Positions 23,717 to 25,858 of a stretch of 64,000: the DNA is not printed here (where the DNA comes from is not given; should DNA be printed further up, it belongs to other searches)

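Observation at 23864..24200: Carotenoid-type FAD desaturase fused to a cysteine-rich domain resembling the Fe-S N-terminal domain of GltD/NfnB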

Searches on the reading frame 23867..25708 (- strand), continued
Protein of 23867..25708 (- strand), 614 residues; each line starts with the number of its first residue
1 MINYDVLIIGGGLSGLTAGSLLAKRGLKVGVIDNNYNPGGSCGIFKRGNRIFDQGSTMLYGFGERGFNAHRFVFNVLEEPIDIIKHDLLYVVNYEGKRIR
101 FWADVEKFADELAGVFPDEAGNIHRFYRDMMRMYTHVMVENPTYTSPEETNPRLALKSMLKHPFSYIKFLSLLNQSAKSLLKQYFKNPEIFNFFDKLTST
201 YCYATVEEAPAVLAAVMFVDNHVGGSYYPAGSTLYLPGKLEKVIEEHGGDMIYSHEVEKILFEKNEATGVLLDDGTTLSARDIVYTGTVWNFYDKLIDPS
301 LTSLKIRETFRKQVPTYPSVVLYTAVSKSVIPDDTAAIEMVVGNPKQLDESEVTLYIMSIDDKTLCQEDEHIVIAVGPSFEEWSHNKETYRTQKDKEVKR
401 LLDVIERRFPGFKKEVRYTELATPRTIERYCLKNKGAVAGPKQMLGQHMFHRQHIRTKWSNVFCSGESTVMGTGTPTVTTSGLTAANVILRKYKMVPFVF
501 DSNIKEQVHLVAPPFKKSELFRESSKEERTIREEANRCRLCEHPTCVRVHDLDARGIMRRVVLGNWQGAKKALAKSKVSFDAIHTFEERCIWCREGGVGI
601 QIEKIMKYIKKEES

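Call 41: find_related_loci(query=A3, collection=genome_contigs, flank=10000)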
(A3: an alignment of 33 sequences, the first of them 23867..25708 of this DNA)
Query A3 (614 aa) in genome_contigs; peptide patterns used: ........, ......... (x = any residue, [..] = any of these).
413 stretches matched a pattern; 369 encode a relative of the query (tblastn E <= 1e-3); the best 80 are kept; 80 distinct loci.
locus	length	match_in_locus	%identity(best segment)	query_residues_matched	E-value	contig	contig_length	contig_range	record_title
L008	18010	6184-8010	66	2-609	0e+0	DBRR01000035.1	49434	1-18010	MAG TPA_asm: Anaerolineaceae bacterium UBA1363 UBA1363_contig_915, whole genome shotgun sequence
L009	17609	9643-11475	65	2-611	0e+0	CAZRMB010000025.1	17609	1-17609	MAG TPA_asm: uncultured Syntrophomonas sp. isolate SRP089250_co1_22 genome assembly, contig: NODE_5350_length_17609_cov_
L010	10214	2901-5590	65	2-609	0e+0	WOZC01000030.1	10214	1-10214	MAG: Anaerolineaceae bacterium isolate WOFB14 NODE_2716_length_10214_cov_10.773797, whole genome shotgun sequence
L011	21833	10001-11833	64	2-611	0e+0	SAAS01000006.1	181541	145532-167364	MAG: Clostridia bacterium isolate INTA.CYC.057 contig-100_21, whole genome shotgun sequence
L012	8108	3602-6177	66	1-611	0e+0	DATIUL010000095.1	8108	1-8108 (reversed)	MAG TPA_asm: Anaerolineaceae bacterium isolate SMAG_U15980 k141_886981, whole genome shotgun sequence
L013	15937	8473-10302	65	1-609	0e+0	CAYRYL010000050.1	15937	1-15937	MAG TPA_asm: uncultured Anaerolineaceae bacterium isolate SRP263991_co5_87 genome assembly, contig: NODE_7125_length_159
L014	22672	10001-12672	65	2-609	0e+0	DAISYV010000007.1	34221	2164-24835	MAG TPA_asm: Anaerolineaceae bacterium isolate CTOTU18765 NODE_987_length_34221_cov_11.746912, whole genome shotgun sequ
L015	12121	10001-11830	66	1-609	0e+0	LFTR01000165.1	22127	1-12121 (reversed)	MAG: Clostridiales bacterium DTU024 scaffold22485, whole genome shotgun sequence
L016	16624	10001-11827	65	2-609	0e+0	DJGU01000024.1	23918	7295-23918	MAG TPA_asm: Anaerolineaceae bacterium UBA5838 UBA5838_contig_503, whole genome shotgun sequence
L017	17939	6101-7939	65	1-612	0e+0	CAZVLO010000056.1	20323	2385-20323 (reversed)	MAG TPA_asm: uncultured Papillibacter sp. isolate SRP239243_co1_361 genome assembly, contig: NODE_4194_length_20323_cov_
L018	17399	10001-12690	64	2-609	0e+0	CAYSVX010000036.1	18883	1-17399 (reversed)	MAG TPA_asm: uncultured Anaerolineaceae bacterium isolate SRP192927_co4_96 genome assembly, contig: NODE_5862_length_188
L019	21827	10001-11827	64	2-611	0e+0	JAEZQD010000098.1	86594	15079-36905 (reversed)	MAG: Bacillota bacterium isolate OH_CFB_77 k127_269662, whole genome shotgun sequence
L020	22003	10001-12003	65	2-609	0e+0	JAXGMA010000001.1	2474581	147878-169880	MAG: Christensenellales bacterium isolate AnMBR.bin221 bin221_1, whole genome shotgun sequence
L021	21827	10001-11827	65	2-611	0e+0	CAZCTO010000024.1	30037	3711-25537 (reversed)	MAG TPA_asm: uncultured Oscillospiraceae bacterium isolate SRP263991_co7_835 genome assembly, contig: NODE_2048_length_3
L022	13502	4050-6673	63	2-614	0e+0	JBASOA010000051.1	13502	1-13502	MAG: Clostridiaceae bacterium isolate MFD12108_ilm_asm_bin51 k127_105298, whole genome shotgun sequence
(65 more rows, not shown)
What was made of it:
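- Relatives are almost all anaerobic-digester MAGs (call 41).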

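Call 44: search_solved_structures(query=window:23867-25708:-, max_evalue=0.001)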
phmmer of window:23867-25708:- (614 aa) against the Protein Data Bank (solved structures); distinct sequences matched with E-value up to 0.001: 12.
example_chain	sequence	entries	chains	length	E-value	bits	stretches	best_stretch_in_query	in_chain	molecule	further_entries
4rep_A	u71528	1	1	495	1.1e-09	40.5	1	6-488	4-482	Gamma-carotene desaturase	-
4dgk_A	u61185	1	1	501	3.8e-06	28.8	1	7-490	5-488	Phytoene dehydrogenase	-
6hk1_A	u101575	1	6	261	2.2e-05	26.2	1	2-41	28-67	Thiazole synthase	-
3ka7_A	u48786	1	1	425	0.00018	23.3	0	179-275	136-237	Oxidoreductase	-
7koe_C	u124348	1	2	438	0.00025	22.8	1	2-86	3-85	Electron transfer flavoprotein-quinone oxidoreductase FixC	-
7cyx_A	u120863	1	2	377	0.0003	22.5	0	3-34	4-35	Glycine oxidase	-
5lgn_A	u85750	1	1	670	0.00083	21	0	6-65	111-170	Lysine-specific histone demethylase 1A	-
4bay_A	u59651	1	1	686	0.00086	21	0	6-64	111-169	LYSINE-SPECIFIC HISTONE DEMETHYLASE 1A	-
2x0l_A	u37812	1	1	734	0.0009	20.9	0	6-65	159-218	LYSINE-SPECIFIC HISTONE DEMETHYLASE 1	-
7rk0_A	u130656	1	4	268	0.00092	20.9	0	3-59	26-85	Thiamine thiazole synthase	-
7xgb_A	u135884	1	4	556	0.00095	20.8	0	4-44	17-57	Tetracycline 7-halogenase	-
7v0b_A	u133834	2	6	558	0.00095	20.8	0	4-44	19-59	Tetracycline 7-halogenase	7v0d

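Call 45: search_protein_families(library=pfam, proteins=[L005:6995-7963:+, L004:13874-14869:+, L001:11842-12630:+, L005:6148-6951:+], max_evalue=1)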
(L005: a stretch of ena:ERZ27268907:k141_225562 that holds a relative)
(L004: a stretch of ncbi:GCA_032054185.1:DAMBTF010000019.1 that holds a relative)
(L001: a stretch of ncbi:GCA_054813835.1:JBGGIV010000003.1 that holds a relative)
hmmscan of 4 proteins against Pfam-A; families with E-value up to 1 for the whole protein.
L005:6995-7963:+ (323 aa): 4 families
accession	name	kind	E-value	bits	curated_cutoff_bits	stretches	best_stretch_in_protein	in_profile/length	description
PF00355.32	Rieske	-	2.6e-22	79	20.3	1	5-87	1-83/88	Rieske [2Fe-2S] domain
PF19112.6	VanA_C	-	2.6e-10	41.2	23.5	1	144-318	1-190/193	Vanillate O-demethylase oxygenase C-terminal domain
PF13806.12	Rieske_2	-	0.0017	18.7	27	1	5-111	1-102/104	Rieske-like [2Fe-2S] domain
PF19298.5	KshA_C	-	0.12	12.9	23.3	1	143-261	36-152/207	3-Ketosteroid 9alpha-hydroxylase C-terminal domain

L004:13874-14869:+ (332 aa): 1 family
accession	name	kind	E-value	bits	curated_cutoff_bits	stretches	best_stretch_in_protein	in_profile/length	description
PF14249.11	Tocopherol_cycl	-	7.2e-12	45.5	26.6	1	137-316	145-331/335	Tocopherol cyclase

L001:11842-12630:+ (263 aa): 2 families
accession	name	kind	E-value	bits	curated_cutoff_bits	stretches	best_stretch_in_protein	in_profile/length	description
PF09685.15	DUF4870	-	0.0013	19.2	25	1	57-144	16-104/107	Domain of unknown function (DUF4870)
PF05425.18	CopD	-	0.39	11.5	32.1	1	212-260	22-70/105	Copper resistance protein D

L005:6148-6951:+ (268 aa): 0 families

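Call 48: search_protein_families(library=ncbifam, proteins=[L005:6995-7963:+, L004:13874-14869:+, L001:11842-12630:+, L005:6148-6951:+], max_evalue=1)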
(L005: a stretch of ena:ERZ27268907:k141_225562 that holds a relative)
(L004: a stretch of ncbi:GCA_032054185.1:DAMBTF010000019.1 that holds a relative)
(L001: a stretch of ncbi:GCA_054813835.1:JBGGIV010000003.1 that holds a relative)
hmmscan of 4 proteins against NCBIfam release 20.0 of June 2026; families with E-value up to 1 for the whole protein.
L005:6995-7963:+ (323 aa): 14 families
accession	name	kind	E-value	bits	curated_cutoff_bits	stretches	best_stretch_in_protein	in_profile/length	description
NF052579.1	BetMthstMoxSdmAMthl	equivalog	4.6e-23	81.8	600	1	4-264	16-276/351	4beta-methylsterol monooxygenase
NF041683.1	ant_diox_AndAb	equivalog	1.6e-09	37.9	150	1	5-83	1-79/100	anthranilate 1,2-dioxygenase ferredoxin subunit AndAb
TIGR03229.1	benzo_1_2_benA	equivalog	4e-09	35.9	780.95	1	31-89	65-124/433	benzoate 1,2-dioxygenase large subunit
NF058607.1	GlBtMonoOxGbcA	equivalog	1.2e-08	33.9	670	1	30-126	81-177/420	glycine betaine monooxygenase oxygenase subunit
TIGR03228.1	anthran_1_2_A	equivalog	2.2e-08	33.2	671.9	1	3-168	36-216/438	anthranilate 1,2-dioxygenase large subunit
TIGR02378.1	nirD_assim_sml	equivalog_domain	2.8e-07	30.6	74.65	1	5-112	1-103/105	nitrite reductase small subunit NirD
NF007422.0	PRK09965.1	equivalog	5e-07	29.7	113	1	28-93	24-89/106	bifunctional 3-phenylpropionate/cinnamic acid dioxygenase ferredoxin subunit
NF042948.2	3PPDioc_HcaC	equivalog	4.3e-06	27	150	1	23-91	20-89/105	3-phenylpropionate/cinnamic acid dioxygenase ferredoxin subunit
TIGR02377.1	MocE_fam_FeS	subfamily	8.5e-05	22.5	136.15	1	11-84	7-81/101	MocE family 2Fe-2S type ferredoxin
NF041174.1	SDX_Thmprot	equivalog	0.00027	21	170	1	6-110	2-105/109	sulredoxin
NF042946.1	3PPDioc_HcaE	equivalog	0.00039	19.5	830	1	32-111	66-149/450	3-phenylpropionate/cinnamic acid dioxygenase subunit alpha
NF041684.1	ant_diox_AndAc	equivalog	0.00086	18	750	1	32-88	74-132/418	anthranilate 1,2-dioxygenase large subunit AndAc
NF045928.1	Cytb6fFeSPetC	equivalog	0.0012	18.2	250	1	42-88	103-148/179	cytochrome b6-f complex iron-sulfur subunit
NF010001.0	PRK13474.1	subfamily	0.0054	16.1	154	1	43-91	103-150/178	cytochrome b6-f complex iron-sulfur subunit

L004:13874-14869:+ (332 aa): 1 family
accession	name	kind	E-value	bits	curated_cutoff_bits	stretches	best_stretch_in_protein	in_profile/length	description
TIGR01717.1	AMP-nucleosdse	equivalog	0.22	10.3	364.7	1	37-106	165-236/478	AMP nucleosidase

L001:11842-12630:+ (263 aa): 0 families

L005:6148-6951:+ (268 aa): 0 families

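Call 49: predict_structure(alignment_id=A3)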
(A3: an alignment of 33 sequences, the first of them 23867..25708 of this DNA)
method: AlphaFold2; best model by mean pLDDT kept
length: 614 residues; sequences in the alignment: 33
mean_pLDDT: 80.6   pTM: 0.86
mean pLDDT of the five models: 80.6, 75.1, 74.3, 71.1, 62.2
residues with pLDDT >= 90: 174; 70-90: 322; 50-70: 90; < 50: 28
segments of 3 or more residues with pLDDT < 50: 435-452, 469-473
pLDDT, mean of each block of 10 residues (from residue 1): 87 86 97 67 59 63 70 89 79 87 89 93 94 81 68 79 86 82 89 79 70 75 67 74 93 88 93 94 84 86 86 63 89 86 79 82 74 83 86 92 92 92 71 46 45 69 72 61 90 91 85 78 88 88 73 85 91 82 84 86 90 59
secondary structure, 60 per line:
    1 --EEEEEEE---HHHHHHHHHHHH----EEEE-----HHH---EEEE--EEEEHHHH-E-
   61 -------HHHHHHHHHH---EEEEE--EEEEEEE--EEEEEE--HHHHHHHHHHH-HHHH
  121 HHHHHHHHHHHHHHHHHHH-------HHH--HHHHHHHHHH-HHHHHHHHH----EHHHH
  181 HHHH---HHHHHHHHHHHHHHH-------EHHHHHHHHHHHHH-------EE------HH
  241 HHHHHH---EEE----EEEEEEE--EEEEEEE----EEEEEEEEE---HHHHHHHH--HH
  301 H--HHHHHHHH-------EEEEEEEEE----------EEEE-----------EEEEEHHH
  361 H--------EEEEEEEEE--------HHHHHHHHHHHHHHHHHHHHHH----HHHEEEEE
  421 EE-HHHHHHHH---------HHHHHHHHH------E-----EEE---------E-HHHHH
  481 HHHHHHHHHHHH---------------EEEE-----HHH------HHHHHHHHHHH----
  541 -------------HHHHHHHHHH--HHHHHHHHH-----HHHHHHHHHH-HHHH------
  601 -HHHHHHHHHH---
elements in order: E3-9 H13-24 E29-32 E44-47 E50-53 H54-57 H68-77 E81-85 E88-94 E97-102 H105-115 H117-139 H152-161 H163-171 H177-184 H188-202 H211-223 H239-246 E250-252 E257-263 E266-272 E277-285 H289-296 H304-311 E319-327 E338-341 E353-357 H358-361 E370-378 H387-408 E416-422 H424-431 H441-449 E462-464 H476-492 E508-511 H526-536 H554-563 H566-574 H580-589 H591-594 H602-611
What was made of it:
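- The full-length model has pTM 0.86, suggesting a fixed packing of the two domains (call 49).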

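Call 54: fold_search(model_id=the predicted structure, library=pdb)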
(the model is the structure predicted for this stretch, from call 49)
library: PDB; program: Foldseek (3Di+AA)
matches with E <= 10: 1956; with E <= 0.001: 1124
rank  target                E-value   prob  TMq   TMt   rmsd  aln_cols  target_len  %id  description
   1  4rep                  1.7e-23  1.00  0.61  0.75   5.3       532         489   17  Crystal Structure of gamma-carotenoid desaturase (released 2015-07-15)
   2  4dgk                  6.6e-18  1.00  0.47  0.67   8.7       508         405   15  Crystal structure of Phytoene desaturase CRTI from Pantoea ananatis (released 2012-10-10)
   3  3ka7                  1.7e-17  1.00  0.53  0.74   5.8       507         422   16  Crystal Structure of an oxidoreductase from Methanosarcina mazei. Northeast Structural Genomics Consortium target id MaR (released 2009-11-17)
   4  2yg7_A                1.5e-16  1.00  0.51  0.66   6.6       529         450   14  Structure-based redesign of cofactor binding in Putrescine Oxidase: A394C-A396T-Q431G Triple mutant (released 2011-05-18)
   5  1o5w_D                1.6e-16  1.00  0.54  0.63   7.8       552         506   14  The structure basis of specific recognitions for substrates and inhibitors of rat monoamine oxidase A (released 2004-04-20)
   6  1o5w_B                1.8e-16  1.00  0.54  0.63   7.8       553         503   13  The structure basis of specific recognitions for substrates and inhibitors of rat monoamine oxidase A (released 2004-04-20)
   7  1ojd_C                2.6e-16  1.00  0.54  0.65   7.8       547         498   15  HUMAN MONOAMINE OXIDASE B IN COMPLEX WITH Lauryldimethylamine-N-oxide (LDAO) (released 2003-08-15)
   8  1o5w_C                3.1e-16  1.00  0.54  0.63   7.7       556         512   13  The structure basis of specific recognitions for substrates and inhibitors of rat monoamine oxidase A (released 2004-04-20)
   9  2xfo_B                3.6e-16  1.00  0.53  0.64   7.9       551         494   16  tranylcypromine-inhibited human monoamine oxidase B Ile199Ala mutant in complex with 2-(2-benzofuranyl)-2-imidazoline (released 2010-10-06)
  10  1o5w_A                3.8e-16  1.00  0.53  0.63   7.8       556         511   13  The structure basis of specific recognitions for substrates and inhibitors of rat monoamine oxidase A (released 2004-04-20)
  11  3nrn                  5.5e-16  1.00  0.50  0.74   6.2       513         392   15  Crystal Structure of PF1083 protein from Pyrococcus furiosus, Northeast Structural Genomics Consortium Target PfR223 (released 2010-11-03)
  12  2z5x                  6.7e-16  1.00  0.53  0.62   7.9       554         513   13  Crystal Structure of Human Monoamine Oxidase A with Harmine (released 2008-04-01)
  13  2c73_B                7.9e-16  1.00  0.54  0.65   7.9       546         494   14  Functional Role of the Aromatic Cage in Human Monoamine Oxidase B: Structures and Catalytic Properties of Tyr435 Mutan (released 2006-04-19)
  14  7eme_A                8.3e-16  1.00  0.50  0.70   6.2       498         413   13  Putative Leptospira interrogans recombinant L-amino acid oxidase (released 2021-08-18)
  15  6c71_B                8.3e-16  1.00  0.50  0.66   6.9       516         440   14  Nicotine Oxidoreductase in Complex with S-nicotine (released 2018-07-11)
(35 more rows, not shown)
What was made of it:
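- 24224..25708 (-): Catalytic flavin domain, residues 1-495. It has the GxGxxG FAD motif (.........) and the C-terminal FAD motif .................. The best Foldseek PDB matches are 4rep (gamma-carotenoid desaturase, E=1.7e-23) and 4dgk (CrtI, E=6.6e-18) (call 54).
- On CrtI / phytoene desaturase family (TIGR02734) and carotenoid isomerase (TIGR02730): Foldseek gives 4rep E=1.7e-23 and 4dgk E=6.6e-18 (call 54).
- Closest known: CrtI/CrtD/CrtN phytoene-desaturase family, and CrtISO/RetSat. Same: Nearest PDB structures are 4rep and 4dgk (calls 44, 54).
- The catalytic domain is structurally closest to carotenoid desaturases: 4rep (E=1.7e-23) and 4dgk CrtI (E=6.6e-18) (call 54). NicA2 uses a cytochrome c, and NicA2 structures appear among the Foldseek hits (call 54).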

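Call 65: search_dna_similar(query=window:23867-25708:-, collection=plasmids, mode=protein, max_evalue=1e-20, max_rows=15)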
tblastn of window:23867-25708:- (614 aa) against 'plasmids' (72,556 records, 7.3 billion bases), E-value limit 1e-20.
Records with a match: 1; places in all: 1; records where one place covers at least 80% of the query: 0.
Best place of each record, by identity: <60% 1.
By first word of the organism name: Bacillus 1.
By predicted mobility (MOB-suite, as given by PLSDB): conjugative 1.
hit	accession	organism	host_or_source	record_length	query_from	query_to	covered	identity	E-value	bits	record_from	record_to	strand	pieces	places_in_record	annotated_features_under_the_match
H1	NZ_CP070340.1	Bacillus cereus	Bombyx mori,whole organism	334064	26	440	68%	26.0%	3e-24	116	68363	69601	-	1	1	NAD(P)/FAD-dependent oxidoreductase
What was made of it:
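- Tried and rejected: It found no orthologue, only a 26%-identical Bacillus protein (call 65).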
